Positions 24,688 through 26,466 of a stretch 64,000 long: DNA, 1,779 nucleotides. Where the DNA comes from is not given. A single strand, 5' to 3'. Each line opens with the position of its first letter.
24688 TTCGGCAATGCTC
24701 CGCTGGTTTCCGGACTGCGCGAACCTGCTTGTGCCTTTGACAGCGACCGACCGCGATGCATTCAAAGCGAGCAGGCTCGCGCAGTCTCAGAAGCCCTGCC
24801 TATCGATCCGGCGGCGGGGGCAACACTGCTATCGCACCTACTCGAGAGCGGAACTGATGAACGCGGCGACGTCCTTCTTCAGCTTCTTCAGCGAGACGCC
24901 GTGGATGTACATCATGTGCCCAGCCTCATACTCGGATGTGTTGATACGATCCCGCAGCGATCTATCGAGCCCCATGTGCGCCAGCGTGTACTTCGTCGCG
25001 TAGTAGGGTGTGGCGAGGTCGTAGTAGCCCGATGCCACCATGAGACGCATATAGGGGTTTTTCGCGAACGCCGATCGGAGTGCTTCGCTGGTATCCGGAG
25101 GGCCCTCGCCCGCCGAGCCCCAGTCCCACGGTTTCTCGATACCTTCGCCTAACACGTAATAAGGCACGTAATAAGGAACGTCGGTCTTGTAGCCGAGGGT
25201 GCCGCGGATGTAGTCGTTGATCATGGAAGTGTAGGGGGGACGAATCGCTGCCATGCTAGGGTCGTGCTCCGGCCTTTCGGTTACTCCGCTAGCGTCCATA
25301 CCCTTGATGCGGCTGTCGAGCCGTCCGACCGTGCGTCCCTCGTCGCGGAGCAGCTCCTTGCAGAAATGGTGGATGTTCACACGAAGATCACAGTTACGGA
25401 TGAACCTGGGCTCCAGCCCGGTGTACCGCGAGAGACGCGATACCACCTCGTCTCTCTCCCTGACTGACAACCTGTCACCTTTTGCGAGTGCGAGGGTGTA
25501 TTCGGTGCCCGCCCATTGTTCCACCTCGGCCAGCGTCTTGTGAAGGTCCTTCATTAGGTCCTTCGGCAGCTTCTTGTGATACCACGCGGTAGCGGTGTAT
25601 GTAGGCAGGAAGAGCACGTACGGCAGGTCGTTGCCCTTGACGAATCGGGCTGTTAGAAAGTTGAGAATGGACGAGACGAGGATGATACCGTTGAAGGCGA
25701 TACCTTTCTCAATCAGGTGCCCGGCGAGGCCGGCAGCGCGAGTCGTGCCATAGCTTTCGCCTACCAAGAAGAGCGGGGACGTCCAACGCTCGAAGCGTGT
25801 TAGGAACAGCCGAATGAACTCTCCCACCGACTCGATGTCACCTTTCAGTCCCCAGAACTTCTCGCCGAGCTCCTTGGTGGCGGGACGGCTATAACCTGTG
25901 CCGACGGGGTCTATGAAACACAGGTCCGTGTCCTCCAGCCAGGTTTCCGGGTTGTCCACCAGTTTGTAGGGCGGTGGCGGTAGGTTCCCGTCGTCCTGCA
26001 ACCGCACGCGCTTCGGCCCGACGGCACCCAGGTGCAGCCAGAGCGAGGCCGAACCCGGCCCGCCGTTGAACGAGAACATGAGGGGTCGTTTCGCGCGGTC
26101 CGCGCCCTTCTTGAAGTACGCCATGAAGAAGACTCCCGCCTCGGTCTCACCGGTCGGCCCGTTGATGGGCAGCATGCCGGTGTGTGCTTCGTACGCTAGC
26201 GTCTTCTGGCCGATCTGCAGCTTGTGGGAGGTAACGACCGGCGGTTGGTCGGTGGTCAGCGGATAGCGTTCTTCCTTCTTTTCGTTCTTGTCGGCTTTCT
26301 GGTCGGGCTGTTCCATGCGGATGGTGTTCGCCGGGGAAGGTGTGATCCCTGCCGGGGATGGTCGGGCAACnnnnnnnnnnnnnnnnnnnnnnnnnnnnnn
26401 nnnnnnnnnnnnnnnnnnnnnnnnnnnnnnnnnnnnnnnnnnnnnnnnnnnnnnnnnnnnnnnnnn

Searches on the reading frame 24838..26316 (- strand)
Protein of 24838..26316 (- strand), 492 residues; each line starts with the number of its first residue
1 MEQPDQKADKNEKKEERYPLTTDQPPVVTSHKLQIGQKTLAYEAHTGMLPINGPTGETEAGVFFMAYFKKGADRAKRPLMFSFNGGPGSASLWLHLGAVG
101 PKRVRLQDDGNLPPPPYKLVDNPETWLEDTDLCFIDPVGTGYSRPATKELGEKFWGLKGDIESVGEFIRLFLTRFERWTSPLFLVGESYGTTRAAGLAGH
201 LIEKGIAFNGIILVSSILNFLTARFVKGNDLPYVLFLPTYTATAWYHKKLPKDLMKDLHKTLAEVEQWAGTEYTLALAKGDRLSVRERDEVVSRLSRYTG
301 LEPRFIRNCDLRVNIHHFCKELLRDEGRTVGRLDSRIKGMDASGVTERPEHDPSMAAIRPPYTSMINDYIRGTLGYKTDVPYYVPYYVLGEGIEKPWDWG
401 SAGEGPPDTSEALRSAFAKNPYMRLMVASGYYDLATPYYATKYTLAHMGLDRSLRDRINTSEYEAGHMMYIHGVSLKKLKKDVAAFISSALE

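Call 29: search_protein_families(library=pfam, proteins=[window:24838-26316:-], max_evalue=0.01)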
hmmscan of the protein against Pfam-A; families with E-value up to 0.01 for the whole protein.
window:24838-26316:- (492 aa): 1 family
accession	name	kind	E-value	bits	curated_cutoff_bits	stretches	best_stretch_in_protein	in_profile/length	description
PF00450.28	Peptidase_S10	-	4.4e-18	66.3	21.9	1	40-208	7-164/420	Serine carboxypeptidase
